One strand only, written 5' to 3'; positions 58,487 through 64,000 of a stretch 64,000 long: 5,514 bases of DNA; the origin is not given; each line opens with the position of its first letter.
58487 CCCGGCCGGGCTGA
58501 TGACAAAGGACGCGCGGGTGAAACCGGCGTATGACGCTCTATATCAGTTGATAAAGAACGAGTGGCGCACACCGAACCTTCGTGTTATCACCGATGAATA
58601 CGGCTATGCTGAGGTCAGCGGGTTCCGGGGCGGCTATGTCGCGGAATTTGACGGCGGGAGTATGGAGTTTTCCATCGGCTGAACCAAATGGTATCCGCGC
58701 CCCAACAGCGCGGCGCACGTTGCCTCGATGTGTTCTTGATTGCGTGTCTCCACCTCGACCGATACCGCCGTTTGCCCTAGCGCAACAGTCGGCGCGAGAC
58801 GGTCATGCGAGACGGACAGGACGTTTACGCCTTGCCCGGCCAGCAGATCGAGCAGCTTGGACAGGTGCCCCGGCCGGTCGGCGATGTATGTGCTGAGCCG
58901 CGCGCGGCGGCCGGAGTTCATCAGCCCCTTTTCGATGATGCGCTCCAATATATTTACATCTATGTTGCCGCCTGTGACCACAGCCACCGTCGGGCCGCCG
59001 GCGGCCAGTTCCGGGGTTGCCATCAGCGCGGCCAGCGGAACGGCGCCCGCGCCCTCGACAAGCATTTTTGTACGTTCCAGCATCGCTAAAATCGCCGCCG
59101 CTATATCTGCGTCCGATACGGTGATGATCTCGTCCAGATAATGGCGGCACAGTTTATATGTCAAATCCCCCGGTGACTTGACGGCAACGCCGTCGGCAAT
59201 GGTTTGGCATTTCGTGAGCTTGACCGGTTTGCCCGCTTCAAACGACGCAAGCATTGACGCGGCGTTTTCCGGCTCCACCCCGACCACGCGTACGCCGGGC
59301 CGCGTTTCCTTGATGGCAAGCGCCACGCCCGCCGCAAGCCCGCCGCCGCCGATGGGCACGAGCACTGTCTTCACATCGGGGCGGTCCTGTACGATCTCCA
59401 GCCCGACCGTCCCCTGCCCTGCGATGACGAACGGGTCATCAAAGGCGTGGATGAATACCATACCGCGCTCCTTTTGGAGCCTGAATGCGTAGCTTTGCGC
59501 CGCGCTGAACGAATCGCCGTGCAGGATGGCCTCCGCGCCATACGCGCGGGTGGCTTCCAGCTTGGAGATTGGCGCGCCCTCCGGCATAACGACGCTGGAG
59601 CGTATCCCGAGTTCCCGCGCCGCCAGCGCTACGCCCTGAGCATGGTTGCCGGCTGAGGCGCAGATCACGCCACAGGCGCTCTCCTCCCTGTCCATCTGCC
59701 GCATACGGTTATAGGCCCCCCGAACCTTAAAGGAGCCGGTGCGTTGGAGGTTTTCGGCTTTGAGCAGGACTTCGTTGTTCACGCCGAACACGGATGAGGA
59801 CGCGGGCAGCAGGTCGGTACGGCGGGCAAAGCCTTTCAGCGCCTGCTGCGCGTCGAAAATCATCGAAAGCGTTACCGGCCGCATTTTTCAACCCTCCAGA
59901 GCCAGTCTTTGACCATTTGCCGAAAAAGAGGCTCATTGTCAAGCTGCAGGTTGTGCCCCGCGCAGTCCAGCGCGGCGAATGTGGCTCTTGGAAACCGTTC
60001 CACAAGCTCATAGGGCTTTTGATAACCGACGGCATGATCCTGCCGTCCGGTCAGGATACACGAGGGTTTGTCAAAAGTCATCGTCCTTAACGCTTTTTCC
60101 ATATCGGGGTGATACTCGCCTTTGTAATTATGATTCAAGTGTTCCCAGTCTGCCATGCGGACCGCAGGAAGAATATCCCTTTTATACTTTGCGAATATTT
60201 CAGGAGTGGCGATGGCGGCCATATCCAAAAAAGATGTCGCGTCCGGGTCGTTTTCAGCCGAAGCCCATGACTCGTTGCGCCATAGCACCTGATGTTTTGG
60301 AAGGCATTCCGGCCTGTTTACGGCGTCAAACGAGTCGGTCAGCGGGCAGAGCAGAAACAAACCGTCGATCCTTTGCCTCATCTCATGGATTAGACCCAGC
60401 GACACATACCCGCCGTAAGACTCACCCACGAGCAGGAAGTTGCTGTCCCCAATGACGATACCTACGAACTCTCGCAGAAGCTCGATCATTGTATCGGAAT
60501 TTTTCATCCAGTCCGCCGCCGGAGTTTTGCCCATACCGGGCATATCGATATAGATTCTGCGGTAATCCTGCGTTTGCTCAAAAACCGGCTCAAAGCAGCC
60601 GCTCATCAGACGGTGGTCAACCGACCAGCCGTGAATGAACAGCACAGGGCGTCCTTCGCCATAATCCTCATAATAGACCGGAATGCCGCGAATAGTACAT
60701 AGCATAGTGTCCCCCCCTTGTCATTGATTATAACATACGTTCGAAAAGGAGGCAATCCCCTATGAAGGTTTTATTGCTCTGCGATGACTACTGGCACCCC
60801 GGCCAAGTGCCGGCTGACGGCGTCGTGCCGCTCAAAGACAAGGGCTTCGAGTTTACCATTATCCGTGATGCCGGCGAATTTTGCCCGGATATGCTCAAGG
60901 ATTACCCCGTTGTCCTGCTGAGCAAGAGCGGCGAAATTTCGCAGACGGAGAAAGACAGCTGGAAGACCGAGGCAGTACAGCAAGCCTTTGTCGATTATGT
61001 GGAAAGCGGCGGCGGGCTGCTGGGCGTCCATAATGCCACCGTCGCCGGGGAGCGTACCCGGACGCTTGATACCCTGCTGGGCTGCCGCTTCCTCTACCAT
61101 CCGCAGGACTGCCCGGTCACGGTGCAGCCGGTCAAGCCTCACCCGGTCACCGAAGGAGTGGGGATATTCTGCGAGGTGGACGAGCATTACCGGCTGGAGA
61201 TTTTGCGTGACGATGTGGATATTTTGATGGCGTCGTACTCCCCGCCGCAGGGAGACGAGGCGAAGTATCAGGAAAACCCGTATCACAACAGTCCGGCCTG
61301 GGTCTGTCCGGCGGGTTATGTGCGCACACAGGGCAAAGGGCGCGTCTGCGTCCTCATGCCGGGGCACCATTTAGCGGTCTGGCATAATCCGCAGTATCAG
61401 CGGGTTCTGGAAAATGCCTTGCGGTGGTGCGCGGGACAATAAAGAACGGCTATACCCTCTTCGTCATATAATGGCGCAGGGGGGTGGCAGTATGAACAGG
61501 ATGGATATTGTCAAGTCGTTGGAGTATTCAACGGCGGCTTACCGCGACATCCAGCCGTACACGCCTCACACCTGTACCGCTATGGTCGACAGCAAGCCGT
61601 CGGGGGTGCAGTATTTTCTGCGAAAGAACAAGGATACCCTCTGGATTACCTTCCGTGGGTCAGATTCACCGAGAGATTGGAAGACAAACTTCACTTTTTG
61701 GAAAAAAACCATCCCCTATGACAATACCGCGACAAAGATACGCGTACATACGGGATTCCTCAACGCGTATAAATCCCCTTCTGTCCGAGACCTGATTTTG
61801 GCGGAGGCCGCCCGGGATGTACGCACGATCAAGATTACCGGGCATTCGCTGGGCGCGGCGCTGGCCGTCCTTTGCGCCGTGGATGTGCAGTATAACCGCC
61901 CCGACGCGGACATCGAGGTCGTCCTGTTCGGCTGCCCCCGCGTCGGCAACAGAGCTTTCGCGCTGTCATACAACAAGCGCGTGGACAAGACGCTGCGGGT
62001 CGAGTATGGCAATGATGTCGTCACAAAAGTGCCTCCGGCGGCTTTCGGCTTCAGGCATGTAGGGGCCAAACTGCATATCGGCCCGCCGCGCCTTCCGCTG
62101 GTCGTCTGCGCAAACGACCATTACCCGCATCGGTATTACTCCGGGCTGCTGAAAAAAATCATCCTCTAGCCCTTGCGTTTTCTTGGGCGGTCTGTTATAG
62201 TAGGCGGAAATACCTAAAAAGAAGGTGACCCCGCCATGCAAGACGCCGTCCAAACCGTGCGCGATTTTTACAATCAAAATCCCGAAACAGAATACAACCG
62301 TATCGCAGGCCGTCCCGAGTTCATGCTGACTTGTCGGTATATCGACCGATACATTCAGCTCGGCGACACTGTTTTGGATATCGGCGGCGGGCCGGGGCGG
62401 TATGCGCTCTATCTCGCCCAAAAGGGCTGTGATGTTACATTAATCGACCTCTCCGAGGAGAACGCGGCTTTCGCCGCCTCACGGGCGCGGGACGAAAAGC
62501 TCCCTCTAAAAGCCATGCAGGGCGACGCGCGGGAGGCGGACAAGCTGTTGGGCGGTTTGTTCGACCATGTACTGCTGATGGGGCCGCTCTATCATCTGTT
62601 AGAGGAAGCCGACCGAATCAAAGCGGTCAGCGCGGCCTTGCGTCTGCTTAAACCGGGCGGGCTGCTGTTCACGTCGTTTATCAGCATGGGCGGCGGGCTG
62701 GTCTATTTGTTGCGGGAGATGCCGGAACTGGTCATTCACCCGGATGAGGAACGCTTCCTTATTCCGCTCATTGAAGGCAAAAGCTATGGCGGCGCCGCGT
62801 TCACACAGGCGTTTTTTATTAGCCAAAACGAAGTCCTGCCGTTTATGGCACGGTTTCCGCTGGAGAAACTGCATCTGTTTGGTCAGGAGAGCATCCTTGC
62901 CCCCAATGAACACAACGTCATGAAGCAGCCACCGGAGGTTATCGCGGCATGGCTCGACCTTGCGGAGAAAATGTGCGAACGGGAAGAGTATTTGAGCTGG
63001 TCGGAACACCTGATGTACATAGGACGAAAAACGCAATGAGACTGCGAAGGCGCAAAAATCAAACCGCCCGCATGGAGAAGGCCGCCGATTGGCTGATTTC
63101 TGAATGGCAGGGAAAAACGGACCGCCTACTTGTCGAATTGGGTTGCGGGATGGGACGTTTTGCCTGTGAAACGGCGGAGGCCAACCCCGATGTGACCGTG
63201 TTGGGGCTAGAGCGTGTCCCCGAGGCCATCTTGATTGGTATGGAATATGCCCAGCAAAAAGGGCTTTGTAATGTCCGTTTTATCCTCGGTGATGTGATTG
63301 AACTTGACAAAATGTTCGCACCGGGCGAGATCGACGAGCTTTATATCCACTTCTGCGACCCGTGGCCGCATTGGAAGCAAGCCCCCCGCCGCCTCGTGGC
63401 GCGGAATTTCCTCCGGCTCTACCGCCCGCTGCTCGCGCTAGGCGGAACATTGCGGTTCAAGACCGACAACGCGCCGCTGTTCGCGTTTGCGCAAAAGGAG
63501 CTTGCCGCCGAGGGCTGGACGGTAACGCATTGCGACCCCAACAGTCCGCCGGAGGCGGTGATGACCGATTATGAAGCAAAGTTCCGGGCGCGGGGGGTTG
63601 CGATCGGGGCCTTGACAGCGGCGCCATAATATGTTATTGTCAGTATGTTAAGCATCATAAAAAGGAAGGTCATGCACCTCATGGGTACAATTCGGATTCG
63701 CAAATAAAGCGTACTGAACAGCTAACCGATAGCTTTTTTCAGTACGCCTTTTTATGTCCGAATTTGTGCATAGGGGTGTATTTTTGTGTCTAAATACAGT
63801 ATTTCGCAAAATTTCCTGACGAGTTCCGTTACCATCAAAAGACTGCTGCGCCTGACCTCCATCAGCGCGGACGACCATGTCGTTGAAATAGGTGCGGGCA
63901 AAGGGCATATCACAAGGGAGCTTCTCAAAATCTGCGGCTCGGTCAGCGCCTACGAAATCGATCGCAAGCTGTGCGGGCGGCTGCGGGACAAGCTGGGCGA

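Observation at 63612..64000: Erm-family rRNA methyltransferase with a ribosome-stalling-type leader (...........) and a terminator the stalled ribosome would occlude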

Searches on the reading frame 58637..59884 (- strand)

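Call 58: search_protein_families(library=pfam, proteins=[window:58637-59884:-], max_evalue=0.00001)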
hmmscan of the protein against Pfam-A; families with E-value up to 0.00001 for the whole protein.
window:58637-59884:- (416 aa): 1 family
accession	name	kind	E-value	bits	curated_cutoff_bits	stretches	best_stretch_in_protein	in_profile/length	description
PF00291.31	PALP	-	7e-83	278.8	35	1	20-305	5-295/295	Pyridoxal-phosphate dependent enzyme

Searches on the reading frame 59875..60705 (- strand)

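Call 58: search_protein_families(library=pfam, proteins=[window:59875-60705:-], max_evalue=0.00001)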
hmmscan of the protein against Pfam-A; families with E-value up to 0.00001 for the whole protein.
window:59875-60705:- (277 aa): 3 families
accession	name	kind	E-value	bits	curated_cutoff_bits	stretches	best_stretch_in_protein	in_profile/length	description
PF00561.26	Abhydrolase_1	-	5.9e-16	59.3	25.8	1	20-257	2-244/245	alpha/beta hydrolase fold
PF12697.13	Abhydrolase_6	-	1.3e-13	52.5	26.3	1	21-259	1-213/217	Alpha/beta hydrolase family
PF12146.15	Hydrolase_4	-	2.6e-09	37.2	27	1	45-256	29-237/239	Serine aminopeptidase, S33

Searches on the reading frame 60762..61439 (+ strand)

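Call 58: search_protein_families(library=pfam, proteins=[window:60762-61439:+], max_evalue=0.00001)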
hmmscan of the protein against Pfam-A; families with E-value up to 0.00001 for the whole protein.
window:60762-61439:+ (226 aa): 1 family
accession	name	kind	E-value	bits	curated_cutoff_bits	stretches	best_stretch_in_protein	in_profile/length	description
PF06283.17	ThuA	-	2.6e-29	103.4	33.4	1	25-223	28-209/209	Trehalose utilisation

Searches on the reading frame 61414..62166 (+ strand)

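Call 7: search_protein_families(library=pfam, proteins=[window:61414-62166:+], max_evalue=0.01)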
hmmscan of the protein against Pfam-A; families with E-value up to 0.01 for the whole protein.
window:61414-62166:+ (251 aa): 1 family
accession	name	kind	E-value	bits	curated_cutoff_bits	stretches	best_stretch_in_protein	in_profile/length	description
PF01764.32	Lipase_3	-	4e-29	101.7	22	1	78-209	2-138/140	Lipase (class 3)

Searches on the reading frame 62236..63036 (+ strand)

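Call 7: search_protein_families(library=pfam, proteins=[window:62236-63036:+], max_evalue=0.01)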
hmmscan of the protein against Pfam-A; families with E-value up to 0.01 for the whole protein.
window:62236-63036:+ (267 aa): 10 families
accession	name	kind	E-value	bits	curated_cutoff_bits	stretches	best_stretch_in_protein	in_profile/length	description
PF13649.12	Methyltransf_25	-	1.1e-18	68.2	27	1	46-142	1-97/97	Methyltransferase domain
PF08241.18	Methyltransf_11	-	6.4e-17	62.4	21.2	1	47-145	1-94/95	Methyltransferase domain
PF08242.18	Methyltransf_12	-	2.3e-13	51.1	30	1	47-144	1-98/98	Methyltransferase domain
PF13489.12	Methyltransf_23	-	3.6e-11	43.5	27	1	39-147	16-117/164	Methyltransferase domain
PF13847.12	Methyltransf_31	-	2.5e-10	40.7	27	1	43-158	4-114/145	Methyltransferase domain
PF03848.20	TehB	-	0.00013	21.9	20.4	1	45-99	33-88/193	Tellurite resistance protein TehB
PF01209.24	Ubie_methyltran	-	0.00023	21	20.1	1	42-145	47-150/233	ubiE/COQ5 methyltransferase family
PF05175.20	MTS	-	0.00052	20.1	23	1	43-145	32-137/170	Methyltransferase small domain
PF02353.26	CMAS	-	0.0015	18.3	27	1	40-92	60-113/273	Mycolic acid cyclopropane synthetase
PF01189.24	Methyltr_RsmB-F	-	0.0027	17.8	27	1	43-117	9-88/199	16S rRNA methyltransferase RsmB/F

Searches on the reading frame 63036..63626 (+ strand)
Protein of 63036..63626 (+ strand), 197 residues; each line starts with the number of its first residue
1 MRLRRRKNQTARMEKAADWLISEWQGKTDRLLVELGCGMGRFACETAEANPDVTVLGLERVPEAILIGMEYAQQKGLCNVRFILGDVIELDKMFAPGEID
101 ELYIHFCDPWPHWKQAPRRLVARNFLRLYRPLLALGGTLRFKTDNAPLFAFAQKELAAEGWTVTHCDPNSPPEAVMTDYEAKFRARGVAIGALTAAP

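Call 7: search_protein_families(library=pfam, proteins=[window:63036-63626:+], max_evalue=0.01)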
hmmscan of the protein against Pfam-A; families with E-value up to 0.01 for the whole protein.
window:63036-63626:+ (197 aa): 7 families
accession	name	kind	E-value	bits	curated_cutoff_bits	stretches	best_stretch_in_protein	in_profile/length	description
PF02390.23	Methyltransf_4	-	4.6e-31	108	24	1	31-190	4-170/173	Putative methyltransferase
PF13847.12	Methyltransf_31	-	3.8e-11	43.3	27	1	33-100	8-76/145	Methyltransferase domain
PF13649.12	Methyltransf_25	-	2.7e-08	34.8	27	1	33-131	2-95/97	Methyltransferase domain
PF24675.1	NpmA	-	7.1e-06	25.9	60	1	23-110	18-106/214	16S rRNA (adenine(1408)-N(1))-methyltransferase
PF05175.20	MTS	-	2.3e-05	24.5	23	1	12-89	15-92/170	Methyltransferase small domain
PF08241.18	Methyltransf_11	-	0.00026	22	21.2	1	34-106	2-68/95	Methyltransferase domain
PF08242.18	Methyltransf_12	-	0.00027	22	30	1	33-89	1-57/98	Methyltransferase domain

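Call 8: search_protein_families(library=ncbifam, proteins=[window:63036-63626:+], max_evalue=0.01)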
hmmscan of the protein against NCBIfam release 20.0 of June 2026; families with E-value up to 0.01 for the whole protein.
window:63036-63626:+ (197 aa): 16 families
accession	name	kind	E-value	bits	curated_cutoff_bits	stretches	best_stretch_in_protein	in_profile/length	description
NF001080.0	PRK00121.2-2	equivalog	2.9e-34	118.3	132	1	22-191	40-216/224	tRNA (guanosine(46)-N7)-methyltransferase TrmB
TIGR00091.1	TIGR00091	equivalog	7.6e-34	116.8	112.65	1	26-188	14-183/194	tRNA (guanosine(46)-N7)-methyltransferase TrmB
NF010719.0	PRK14121.1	equivalog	1e-17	64.2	402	1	9-184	103-275/396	tRNA (guanosine(46)-N7)-methyltransferase TrmB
NF002421.0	PRK01544.1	equivalog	7.9e-09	34.7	567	1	26-149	345-468/524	bifunctional peptide chain release factor N(5)-glutamine methyltransferase PrmC/tRNA (guanosine(46)-N7)-methyltransferase TrmB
NF043040.1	corrin_prot_MT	hypoth_equivalog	2e-06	27.4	180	1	11-101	25-113/216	corrinoid protein-associated methyltransferase CpaM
NF002910.0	PRK03522.2-3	equivalog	2e-06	27.1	558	1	14-90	224-296/383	23S rRNA (uracil(747)-C(5))-methyltransferase RlmC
NF002909.0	PRK03522.2-1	equivalog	1.9e-05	24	553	1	28-89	232-291/374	23S rRNA (uracil(747)-C(5))-methyltransferase RlmC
TIGR02469.1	CbiT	equivalog_domain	3.7e-05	24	78.3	1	27-93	18-84/124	precorrin-6Y C5,15-methyltransferase (decarboxylating) subunit CbiT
TIGR03534.1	RF_mod_PrmC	equivalog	5.9e-05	22.6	199.1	1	18-89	78-149/253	peptide chain release factor N(5)-glutamine methyltransferase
TIGR04543.1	ketoArg_3Met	equivalog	0.00013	21.2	425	1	21-78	143-199/336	2-ketoarginine methyltransferase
NF006138.0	PRK08287.1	equivalog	0.00025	20.9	210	1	27-85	30-88/189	decarboxylating cobalt-precorrin-6B (C(15))-methyltransferase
NF041658.1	ornithlipidmtase_OlsG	equivalog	0.00032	20.5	350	1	24-102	36-113/191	ornithine lipid N-methyltransferase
TIGR02085.1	meth_trns_rumB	equivalog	0.00043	19.4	429.5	1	31-87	236-290/374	23S rRNA (uracil(747)-C(5))-methyltransferase RlmC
TIGR00479.1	rumA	equivalog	0.00092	18.2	183.55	1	28-87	293-350/432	23S rRNA (uracil(1939)-C(5))-methyltransferase RlmD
NF009639.0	PRK13168.1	equivalog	0.0049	15.8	458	1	13-89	289-359/446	23S rRNA (uracil(1939)-C(5))-methyltransferase RlmD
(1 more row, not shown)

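Call 9: find_encoding_contigs(protein=window:63036-63626:+, flank=10000, max_places=10)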
Protein window:63036-63626:+ (197 aa): no gene with exactly this product is on record in the collection.

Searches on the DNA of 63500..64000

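Call 24: search_rna_families(source=window, start=63500, end=64000, threshold=evalue, max_evalue=10)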
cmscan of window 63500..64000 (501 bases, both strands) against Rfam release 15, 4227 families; matches with E-value up to 10: 4.
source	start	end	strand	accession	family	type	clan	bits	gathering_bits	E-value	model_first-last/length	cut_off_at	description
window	63709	63747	+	RF02262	MAT2A_C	Cis-reg;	-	32.4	47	6.7e-05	1-52/52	no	MAT2A 3'UTR stem loop C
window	63706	63750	-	RF03607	mir-9447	Gene; miRNA;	-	22.1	67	0.081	1-68/68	no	mir-9447 microRNA precursor family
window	63788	63843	-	RF01164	SNORD107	Gene; snRNA; snoRNA; CD-box;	-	15.9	50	4.7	1-74/74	no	Small nucleolar RNA SNORD107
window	63706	63748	-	RF03368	mir-1822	Gene; miRNA;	-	15.8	73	2.2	1-61/61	no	mir-1822 microRNA precursor family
